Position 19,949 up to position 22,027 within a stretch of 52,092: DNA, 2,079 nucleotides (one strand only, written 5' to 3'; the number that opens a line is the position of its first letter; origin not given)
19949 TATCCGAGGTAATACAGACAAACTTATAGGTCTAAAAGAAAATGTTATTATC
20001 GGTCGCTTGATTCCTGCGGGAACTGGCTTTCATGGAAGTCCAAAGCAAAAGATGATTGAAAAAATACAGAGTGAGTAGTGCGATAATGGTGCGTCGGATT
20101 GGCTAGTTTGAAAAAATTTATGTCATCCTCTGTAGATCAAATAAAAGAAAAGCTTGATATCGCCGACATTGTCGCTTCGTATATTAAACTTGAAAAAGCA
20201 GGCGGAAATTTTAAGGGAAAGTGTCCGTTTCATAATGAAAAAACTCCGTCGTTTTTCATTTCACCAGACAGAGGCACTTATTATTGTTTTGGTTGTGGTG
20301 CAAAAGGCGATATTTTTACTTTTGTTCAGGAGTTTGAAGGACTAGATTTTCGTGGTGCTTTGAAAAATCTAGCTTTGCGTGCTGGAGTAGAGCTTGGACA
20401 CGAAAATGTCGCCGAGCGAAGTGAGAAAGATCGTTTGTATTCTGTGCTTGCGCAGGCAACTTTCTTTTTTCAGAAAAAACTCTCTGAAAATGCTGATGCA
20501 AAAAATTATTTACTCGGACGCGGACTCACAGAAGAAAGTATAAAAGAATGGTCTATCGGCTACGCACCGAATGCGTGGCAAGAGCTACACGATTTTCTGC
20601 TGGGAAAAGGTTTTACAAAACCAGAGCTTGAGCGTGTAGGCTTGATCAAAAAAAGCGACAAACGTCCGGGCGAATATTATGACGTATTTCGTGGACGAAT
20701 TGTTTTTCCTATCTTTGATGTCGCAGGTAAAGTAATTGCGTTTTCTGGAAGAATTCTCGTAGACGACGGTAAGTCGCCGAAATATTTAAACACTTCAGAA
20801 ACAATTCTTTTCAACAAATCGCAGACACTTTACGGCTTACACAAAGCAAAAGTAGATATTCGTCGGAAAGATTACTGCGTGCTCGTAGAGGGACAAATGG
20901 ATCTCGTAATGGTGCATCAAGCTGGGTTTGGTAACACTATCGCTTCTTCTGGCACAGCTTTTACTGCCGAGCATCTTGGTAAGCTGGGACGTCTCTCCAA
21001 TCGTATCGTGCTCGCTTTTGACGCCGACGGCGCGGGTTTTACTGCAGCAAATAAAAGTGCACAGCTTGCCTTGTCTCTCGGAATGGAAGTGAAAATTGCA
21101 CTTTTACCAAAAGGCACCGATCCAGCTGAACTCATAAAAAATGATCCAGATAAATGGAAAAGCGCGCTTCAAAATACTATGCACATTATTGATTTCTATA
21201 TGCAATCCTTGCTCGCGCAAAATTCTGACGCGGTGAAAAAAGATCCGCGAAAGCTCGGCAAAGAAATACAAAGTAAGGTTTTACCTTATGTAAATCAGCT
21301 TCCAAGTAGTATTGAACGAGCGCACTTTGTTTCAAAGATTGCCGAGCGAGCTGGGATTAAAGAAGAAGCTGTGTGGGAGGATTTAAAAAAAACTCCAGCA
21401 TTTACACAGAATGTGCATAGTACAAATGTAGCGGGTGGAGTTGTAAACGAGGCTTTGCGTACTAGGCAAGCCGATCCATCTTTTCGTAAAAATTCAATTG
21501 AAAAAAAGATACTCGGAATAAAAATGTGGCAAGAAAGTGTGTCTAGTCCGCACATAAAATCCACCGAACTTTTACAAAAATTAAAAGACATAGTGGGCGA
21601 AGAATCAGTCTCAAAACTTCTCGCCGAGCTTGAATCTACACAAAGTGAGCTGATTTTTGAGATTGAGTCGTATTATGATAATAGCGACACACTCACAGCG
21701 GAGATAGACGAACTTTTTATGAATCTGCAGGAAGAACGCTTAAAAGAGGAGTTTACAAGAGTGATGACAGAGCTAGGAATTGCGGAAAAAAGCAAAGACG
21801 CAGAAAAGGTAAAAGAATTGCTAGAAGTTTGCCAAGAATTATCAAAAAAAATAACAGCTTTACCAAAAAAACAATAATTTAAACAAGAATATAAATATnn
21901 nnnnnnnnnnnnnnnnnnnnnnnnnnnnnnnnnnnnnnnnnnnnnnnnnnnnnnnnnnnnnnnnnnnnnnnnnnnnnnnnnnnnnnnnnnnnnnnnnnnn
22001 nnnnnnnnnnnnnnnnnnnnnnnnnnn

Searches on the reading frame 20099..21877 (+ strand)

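Call 8: search_protein_families(library=pfam, proteins=[window:20099-21877:+], max_evalue=0.01)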
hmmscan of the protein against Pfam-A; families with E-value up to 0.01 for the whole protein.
window:20099-21877:+ (592 aa): 7 families
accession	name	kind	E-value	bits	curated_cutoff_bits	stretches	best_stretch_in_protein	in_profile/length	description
PF08275.17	DNAG_N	-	3.9e-41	140.6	26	1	123-251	1-128/128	DNA primase catalytic core, N-terminal domain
PF01807.25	Zn_ribbon_DnaG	-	4.3e-34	116.7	24.9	1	9-101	3-95/98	CHC2 zinc finger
PF13155.12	Toprim_2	-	1.9e-16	60.6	22.1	1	261-346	1-88/88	Toprim-like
PF13662.12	Toprim_4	-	8.1e-15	55.3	25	1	261-333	4-83/85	Toprim domain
PF01751.28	Toprim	-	1.5e-09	38.4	23.1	1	261-326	3-86/96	Toprim domain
PF10410.14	DnaB_bind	-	4.5e-05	24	20.6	1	393-423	26-56/56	DnaB-helicase binding domain of primase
PF13362.12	Toprim_3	-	0.00071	20.4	27.2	1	261-346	3-89/95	Toprim domain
